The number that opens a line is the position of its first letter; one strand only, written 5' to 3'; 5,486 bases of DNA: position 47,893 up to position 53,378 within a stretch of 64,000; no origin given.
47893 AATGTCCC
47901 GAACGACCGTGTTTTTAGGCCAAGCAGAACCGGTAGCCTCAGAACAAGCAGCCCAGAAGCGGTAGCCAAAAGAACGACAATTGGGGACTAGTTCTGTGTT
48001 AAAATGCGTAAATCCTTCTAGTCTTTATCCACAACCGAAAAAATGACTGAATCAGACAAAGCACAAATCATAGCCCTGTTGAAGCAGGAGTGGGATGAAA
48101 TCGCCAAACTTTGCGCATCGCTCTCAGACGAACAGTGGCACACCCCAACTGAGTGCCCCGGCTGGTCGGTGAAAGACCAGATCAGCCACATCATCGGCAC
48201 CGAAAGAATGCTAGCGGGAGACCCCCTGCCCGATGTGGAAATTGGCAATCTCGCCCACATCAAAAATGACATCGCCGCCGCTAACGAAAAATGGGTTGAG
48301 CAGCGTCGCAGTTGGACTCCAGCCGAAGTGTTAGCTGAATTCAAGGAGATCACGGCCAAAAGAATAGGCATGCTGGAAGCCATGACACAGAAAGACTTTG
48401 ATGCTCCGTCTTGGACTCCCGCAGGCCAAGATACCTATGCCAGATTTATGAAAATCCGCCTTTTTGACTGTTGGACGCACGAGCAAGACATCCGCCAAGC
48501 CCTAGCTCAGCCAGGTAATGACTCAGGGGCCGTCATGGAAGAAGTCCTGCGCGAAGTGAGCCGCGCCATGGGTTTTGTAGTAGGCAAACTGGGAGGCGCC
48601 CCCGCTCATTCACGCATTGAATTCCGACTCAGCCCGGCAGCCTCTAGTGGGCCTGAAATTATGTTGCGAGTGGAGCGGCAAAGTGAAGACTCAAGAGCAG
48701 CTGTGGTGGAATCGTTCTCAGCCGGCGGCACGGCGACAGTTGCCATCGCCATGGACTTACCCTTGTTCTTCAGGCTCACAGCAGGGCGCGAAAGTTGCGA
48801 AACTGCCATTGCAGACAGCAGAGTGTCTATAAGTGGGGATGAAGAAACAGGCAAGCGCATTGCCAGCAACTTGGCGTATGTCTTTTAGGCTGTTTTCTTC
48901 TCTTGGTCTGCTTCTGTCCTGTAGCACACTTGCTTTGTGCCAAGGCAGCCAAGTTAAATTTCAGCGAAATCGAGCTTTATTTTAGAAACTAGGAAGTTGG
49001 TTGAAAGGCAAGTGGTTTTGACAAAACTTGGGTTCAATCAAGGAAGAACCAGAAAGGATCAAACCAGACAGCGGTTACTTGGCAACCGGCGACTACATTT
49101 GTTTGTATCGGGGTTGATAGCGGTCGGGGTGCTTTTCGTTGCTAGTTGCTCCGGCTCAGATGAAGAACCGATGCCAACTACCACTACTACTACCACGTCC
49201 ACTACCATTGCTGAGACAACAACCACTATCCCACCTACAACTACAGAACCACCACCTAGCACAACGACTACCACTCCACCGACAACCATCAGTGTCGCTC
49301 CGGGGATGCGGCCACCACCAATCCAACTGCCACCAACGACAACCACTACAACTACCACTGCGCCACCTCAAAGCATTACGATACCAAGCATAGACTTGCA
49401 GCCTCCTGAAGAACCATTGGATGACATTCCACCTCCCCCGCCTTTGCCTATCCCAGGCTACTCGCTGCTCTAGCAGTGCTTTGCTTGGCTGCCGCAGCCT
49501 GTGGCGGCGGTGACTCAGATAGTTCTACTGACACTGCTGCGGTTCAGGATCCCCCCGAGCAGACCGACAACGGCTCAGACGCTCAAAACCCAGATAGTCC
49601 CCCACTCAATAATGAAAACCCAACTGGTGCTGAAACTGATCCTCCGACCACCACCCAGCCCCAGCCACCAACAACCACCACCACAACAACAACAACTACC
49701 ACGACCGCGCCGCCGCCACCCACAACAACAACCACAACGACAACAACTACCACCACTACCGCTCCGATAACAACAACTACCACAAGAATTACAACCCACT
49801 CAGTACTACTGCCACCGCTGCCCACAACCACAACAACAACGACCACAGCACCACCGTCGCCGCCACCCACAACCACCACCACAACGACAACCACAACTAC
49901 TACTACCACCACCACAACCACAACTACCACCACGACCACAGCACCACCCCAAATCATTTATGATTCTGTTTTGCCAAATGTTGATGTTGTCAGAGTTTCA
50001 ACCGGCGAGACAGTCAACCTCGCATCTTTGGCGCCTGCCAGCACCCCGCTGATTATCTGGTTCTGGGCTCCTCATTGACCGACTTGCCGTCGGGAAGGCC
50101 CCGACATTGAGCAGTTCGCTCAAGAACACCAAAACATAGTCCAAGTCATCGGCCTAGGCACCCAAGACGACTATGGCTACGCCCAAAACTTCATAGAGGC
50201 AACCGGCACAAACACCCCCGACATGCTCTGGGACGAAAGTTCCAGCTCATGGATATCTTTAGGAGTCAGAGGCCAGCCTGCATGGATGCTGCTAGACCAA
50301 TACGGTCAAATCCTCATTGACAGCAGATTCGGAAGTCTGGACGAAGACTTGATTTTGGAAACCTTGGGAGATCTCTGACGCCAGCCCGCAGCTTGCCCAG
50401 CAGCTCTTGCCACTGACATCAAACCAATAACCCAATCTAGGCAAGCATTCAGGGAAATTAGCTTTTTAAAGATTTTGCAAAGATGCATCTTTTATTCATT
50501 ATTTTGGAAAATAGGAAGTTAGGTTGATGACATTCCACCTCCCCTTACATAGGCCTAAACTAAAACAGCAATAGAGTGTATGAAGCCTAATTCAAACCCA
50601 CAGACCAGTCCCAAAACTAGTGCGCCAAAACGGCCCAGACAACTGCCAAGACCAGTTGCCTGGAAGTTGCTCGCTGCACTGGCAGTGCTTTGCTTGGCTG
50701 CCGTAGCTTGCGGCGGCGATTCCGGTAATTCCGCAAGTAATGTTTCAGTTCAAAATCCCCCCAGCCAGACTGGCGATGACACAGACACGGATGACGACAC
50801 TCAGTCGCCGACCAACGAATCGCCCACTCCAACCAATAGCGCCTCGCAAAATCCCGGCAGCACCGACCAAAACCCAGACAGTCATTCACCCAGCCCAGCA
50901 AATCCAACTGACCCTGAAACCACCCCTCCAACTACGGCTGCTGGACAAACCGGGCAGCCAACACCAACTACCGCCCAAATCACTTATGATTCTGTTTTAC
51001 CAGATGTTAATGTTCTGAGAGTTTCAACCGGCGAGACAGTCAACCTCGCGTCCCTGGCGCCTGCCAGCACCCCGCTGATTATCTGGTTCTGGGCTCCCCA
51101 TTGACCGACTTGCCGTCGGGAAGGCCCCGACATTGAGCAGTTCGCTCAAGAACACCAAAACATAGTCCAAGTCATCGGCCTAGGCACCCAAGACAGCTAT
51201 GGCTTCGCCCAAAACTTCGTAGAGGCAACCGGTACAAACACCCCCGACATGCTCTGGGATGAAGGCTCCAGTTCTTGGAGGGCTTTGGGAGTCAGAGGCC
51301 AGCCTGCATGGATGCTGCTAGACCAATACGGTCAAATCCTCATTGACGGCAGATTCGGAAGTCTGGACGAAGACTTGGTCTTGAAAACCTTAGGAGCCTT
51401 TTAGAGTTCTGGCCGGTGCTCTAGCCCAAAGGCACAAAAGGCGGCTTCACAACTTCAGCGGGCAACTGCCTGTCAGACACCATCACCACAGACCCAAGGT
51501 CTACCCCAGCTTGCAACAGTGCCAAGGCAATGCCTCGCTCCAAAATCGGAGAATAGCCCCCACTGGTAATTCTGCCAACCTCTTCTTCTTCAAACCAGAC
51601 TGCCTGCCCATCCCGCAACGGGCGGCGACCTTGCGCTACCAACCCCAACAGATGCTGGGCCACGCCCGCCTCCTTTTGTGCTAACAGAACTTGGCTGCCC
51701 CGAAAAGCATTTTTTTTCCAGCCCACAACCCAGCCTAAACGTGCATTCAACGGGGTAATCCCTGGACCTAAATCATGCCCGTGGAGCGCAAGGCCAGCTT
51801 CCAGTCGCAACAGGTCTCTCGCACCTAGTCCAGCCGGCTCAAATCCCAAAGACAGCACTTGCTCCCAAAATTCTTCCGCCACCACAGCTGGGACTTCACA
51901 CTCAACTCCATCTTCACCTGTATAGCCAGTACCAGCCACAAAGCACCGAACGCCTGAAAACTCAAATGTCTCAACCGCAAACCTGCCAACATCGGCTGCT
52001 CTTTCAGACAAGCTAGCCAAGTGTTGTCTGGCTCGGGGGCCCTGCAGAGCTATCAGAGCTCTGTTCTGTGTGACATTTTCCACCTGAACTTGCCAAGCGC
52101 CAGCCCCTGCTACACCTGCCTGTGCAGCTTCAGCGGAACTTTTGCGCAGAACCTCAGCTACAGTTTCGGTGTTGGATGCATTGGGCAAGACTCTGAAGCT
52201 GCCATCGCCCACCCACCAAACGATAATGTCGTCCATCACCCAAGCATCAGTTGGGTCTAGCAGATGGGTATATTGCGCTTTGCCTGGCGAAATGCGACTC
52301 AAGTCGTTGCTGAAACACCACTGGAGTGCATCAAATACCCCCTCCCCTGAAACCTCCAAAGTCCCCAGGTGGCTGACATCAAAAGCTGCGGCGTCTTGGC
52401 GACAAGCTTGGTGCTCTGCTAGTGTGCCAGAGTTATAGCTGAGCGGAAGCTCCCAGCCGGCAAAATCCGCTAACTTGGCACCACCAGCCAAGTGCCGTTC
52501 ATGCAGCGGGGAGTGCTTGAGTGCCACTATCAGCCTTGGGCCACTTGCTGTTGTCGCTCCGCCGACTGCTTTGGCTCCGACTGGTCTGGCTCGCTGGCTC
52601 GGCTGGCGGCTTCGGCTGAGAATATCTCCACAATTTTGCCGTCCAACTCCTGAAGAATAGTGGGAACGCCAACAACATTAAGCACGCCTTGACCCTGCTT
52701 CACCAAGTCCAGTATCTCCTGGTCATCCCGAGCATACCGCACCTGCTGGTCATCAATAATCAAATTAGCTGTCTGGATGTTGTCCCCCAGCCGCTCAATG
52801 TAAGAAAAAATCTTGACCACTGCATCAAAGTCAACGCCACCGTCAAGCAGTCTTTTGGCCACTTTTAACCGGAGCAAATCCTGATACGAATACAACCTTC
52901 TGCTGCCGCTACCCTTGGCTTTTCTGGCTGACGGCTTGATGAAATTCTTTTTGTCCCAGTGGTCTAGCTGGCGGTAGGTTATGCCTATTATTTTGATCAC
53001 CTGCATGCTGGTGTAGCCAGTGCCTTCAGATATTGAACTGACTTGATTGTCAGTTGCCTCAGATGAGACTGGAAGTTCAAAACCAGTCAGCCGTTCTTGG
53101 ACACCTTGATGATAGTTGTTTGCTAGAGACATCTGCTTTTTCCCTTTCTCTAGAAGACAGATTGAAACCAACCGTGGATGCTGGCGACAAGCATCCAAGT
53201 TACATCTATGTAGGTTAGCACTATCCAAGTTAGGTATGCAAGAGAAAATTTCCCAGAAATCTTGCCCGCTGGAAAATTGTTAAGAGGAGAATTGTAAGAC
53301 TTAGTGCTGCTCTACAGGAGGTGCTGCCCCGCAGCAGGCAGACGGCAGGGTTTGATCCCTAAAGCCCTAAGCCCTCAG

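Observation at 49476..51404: Tandem TlpA/ResA-like lipoproteins with UGA at the first Cys of CxxC: candidate U-x-x-C selenoproteins split by the ORF track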

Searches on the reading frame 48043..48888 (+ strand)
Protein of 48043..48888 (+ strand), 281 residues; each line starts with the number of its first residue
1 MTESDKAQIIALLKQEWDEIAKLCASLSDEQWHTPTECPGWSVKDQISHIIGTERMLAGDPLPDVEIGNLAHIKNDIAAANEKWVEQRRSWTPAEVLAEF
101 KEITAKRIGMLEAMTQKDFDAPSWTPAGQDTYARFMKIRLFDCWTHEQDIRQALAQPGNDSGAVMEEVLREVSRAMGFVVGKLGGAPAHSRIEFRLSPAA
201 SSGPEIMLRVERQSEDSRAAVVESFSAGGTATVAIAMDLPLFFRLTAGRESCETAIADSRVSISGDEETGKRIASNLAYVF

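Call 38: search_protein_families(library=ncbifam, proteins=[window:48043-48888:+], max_evalue=0.01)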
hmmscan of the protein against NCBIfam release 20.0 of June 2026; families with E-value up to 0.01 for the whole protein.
window:48043-48888:+ (281 aa): 4 families
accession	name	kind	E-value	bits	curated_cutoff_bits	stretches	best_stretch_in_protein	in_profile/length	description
TIGR03083.1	TIGR03083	domain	8.9e-37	127.4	50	1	13-216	2-173/202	maleylpyruvate isomerase family mycothiol-dependent enzyme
TIGR03084.1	TIGR03084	hypoth_equivalog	2.8e-14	53.4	247.95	1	8-157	2-149/253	TIGR03084 family metal-binding protein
TIGR03086.1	TIGR03086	subfamily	7.8e-12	45.5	83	1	18-176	6-148/180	TIGR03086 family metal-binding protein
NF009807.1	PRK13291.1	equivalog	0.0024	17.6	160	1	2-127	15-138/172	YfiT family bacillithiol transferase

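Call 81: find_encoding_contigs(protein=window:48043-48888:+, flank=5000, max_places=8)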
Protein window:48043-48888:+ (281 aa): 2 contigs read that carry it; 2 places shown.
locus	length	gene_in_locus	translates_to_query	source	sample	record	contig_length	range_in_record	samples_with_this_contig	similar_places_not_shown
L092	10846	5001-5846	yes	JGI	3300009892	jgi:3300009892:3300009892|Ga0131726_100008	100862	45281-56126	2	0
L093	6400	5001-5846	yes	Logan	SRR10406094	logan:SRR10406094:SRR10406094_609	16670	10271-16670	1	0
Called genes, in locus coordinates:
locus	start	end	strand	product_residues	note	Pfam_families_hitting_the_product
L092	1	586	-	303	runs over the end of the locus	PF00106:adh_short, PF08659:KR, PF13561:adh_short_C2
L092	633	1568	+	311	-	PF00106:adh_short, PF08659:KR, PF13561:adh_short_C2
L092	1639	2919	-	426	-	PF01297:ZnuA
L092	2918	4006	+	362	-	PF02463:SMC_N (faint), PF00005:ABC_tran, PF13304:AAA_21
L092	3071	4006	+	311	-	PF00005:ABC_tran, PF02463:SMC_N (faint), PF13304:AAA_21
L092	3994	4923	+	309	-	PF00950:ABC-3, PF01032:FecCD (weak)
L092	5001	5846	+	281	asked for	PF11716:MDMPI_N, PF12867:DinB_2, PF07398:MDMPI_C (faint)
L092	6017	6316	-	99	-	-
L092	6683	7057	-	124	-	-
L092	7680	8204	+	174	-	-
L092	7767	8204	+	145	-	-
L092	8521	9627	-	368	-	PF01571:GCV_T, PF08669:GCV_T_C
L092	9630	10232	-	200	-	PF13411:MerR_1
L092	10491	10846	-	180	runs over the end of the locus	PF02577:BFN_dom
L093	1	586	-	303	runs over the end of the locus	PF00106:adh_short, PF08659:KR, PF13561:adh_short_C2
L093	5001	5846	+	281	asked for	PF11716:MDMPI_N, PF12867:DinB_2, PF07398:MDMPI_C (faint)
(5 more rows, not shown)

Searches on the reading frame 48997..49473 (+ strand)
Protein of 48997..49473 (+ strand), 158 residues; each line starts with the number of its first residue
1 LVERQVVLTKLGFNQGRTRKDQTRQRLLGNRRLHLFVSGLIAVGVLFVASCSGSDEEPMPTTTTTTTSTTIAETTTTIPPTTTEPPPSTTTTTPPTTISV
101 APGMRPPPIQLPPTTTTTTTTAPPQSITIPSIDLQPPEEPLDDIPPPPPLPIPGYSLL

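Call 38: search_protein_families(library=ncbifam, proteins=[window:48997-49473:+], max_evalue=0.01)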
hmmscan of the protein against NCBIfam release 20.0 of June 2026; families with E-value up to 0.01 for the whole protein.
window:48997-49473:+ (158 aa): 0 families

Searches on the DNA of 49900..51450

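Call 68: search_rna_families(source=window, start=49900, end=51450, threshold=evalue, max_evalue=10)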
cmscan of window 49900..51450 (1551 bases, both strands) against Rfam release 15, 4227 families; matches with E-value up to 10: 0.
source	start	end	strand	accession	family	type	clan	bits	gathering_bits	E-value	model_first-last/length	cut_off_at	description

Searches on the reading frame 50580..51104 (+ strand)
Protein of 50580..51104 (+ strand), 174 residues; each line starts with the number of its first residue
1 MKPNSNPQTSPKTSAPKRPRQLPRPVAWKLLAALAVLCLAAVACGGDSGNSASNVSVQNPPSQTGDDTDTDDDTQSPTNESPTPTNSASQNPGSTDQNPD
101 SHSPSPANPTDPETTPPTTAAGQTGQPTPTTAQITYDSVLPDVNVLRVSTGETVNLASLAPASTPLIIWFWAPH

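Call 13: find_encoding_contigs(protein=window:50580-51104:+, flank=10000, max_places=10)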
Protein window:50580-51104:+ (174 aa): 4 contigs read that carry it; 4 places shown.
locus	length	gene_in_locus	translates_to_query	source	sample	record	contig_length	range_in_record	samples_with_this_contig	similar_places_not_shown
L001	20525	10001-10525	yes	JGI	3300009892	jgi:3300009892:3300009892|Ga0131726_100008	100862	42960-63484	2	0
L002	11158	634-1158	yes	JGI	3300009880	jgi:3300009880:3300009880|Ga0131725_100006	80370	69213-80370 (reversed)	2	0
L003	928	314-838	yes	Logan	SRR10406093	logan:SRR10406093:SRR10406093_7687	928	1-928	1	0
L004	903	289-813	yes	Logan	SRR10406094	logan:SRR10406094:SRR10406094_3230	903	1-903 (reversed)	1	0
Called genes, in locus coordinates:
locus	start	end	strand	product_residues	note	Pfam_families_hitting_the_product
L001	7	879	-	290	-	PF00903:Glyoxalase, PF18029:Glyoxalase_6 (faint), PF22677:Ble-like_N (faint), PF00903:Glyoxalase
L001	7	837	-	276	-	PF00903:Glyoxalase, PF18029:Glyoxalase_6 (faint), PF22677:Ble-like_N (faint), PF00903:Glyoxalase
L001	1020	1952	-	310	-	PF00106:adh_short, PF08659:KR, PF13561:adh_short_C2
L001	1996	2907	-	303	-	PF00106:adh_short, PF08659:KR, PF13561:adh_short_C2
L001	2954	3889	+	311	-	PF00106:adh_short, PF08659:KR, PF13561:adh_short_C2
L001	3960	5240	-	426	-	PF01297:ZnuA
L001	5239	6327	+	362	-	PF02463:SMC_N (faint), PF00005:ABC_tran, PF13304:AAA_21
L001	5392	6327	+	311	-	PF00005:ABC_tran, PF02463:SMC_N (faint), PF13304:AAA_21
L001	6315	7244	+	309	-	PF00950:ABC-3, PF01032:FecCD (weak)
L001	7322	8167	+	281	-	PF11716:MDMPI_N, PF12867:DinB_2, PF07398:MDMPI_C (faint)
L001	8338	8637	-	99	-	-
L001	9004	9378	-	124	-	-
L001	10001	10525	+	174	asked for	-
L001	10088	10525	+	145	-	-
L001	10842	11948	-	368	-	PF01571:GCV_T, PF08669:GCV_T_C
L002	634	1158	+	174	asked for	-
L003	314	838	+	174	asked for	-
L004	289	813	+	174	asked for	-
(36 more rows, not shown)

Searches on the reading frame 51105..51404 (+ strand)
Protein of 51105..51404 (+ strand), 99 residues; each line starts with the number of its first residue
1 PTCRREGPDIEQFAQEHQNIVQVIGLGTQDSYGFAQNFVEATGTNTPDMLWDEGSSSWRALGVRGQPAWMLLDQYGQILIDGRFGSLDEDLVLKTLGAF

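Call 32: search_protein_representatives(protein=window:51105-51404:+)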
Query: 99 residues. Proteins with E-value up to 0.001 (for the whole library): 209; up to 1e-10: 40; up to 1e-30: 0. The best 150 are listed.
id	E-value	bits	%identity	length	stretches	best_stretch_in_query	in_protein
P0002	1.4e-21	92.9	50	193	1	1-95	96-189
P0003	3.2e-20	88.5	47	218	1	1-96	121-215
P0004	7.3e-19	84.2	46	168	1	1-93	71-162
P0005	9.0e-19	83.9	46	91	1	8-92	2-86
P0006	1.7e-18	83.0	51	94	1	3-94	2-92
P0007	2.0e-18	82.7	48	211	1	1-80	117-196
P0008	1.4e-17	80.1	46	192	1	3-98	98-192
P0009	2.8e-16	75.9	46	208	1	1-94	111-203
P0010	4.3e-16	75.3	80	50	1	49-97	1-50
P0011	5.2e-16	75.0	43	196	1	1-98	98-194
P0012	5.8e-16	74.9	47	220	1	1-96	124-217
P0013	7.4e-16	74.5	53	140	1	2-77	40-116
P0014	3.7e-15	72.3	43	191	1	1-93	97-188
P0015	6.3e-15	71.5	45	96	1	2-78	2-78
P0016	8.7e-15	71.1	51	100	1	3-79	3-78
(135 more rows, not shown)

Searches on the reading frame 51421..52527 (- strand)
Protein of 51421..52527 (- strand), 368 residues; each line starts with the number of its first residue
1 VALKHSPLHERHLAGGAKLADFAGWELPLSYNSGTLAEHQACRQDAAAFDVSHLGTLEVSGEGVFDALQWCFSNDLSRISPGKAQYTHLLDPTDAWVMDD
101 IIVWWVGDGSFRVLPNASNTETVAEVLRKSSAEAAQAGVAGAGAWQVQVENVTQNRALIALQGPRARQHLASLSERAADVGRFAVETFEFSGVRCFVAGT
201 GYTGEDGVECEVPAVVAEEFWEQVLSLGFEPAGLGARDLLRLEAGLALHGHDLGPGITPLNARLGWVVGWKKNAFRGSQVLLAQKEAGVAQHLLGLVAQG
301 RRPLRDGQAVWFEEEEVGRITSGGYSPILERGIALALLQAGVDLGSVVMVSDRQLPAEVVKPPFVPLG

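Call 80: find_encoding_contigs(protein=window:51421-52527:-, flank=6000, max_places=8)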
Protein window:51421-52527:- (368 aa): 1 contig read that carries it; 1 place shown.
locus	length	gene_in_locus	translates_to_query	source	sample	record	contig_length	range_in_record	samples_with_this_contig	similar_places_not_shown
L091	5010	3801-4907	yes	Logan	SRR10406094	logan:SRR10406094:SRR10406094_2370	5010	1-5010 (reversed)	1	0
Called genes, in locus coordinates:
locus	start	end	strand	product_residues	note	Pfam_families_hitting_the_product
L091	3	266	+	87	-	?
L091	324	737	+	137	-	PF01597:GCV_H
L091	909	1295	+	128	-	PF16697:Yop-YscD_cpl, PF00498:FHA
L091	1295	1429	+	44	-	-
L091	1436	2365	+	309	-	PF13411:MerR_1 (weak), PF00376:MerR (weak), PF28507:Rv1828_C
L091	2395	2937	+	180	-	PF02577:BFN_dom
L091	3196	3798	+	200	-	PF13411:MerR_1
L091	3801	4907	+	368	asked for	PF01571:GCV_T, PF08669:GCV_T_C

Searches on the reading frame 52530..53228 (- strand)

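Call 38: search_protein_families(library=ncbifam, proteins=[window:52530-53228:-], max_evalue=0.01)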
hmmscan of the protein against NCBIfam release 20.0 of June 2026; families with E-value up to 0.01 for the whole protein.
window:52530-53228:- (232 aa): 3 families
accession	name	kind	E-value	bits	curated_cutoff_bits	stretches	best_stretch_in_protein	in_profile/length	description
NF047375.1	HeatShock_HspR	equivalog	4e-05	23.5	105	1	79-144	11-73/92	heat shock protein transcriptional repressor HspR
NF052513.1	TransRegCarH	equivalog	0.00032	20.1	400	1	71-140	6-72/274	HTH-type transcriptional repressor CarH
NF047377.1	heat_HspR_dupli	exception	0.0014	18.1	300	1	51-148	108-200/214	heat shock protein transcriptional repressor HspR, fused homodimer type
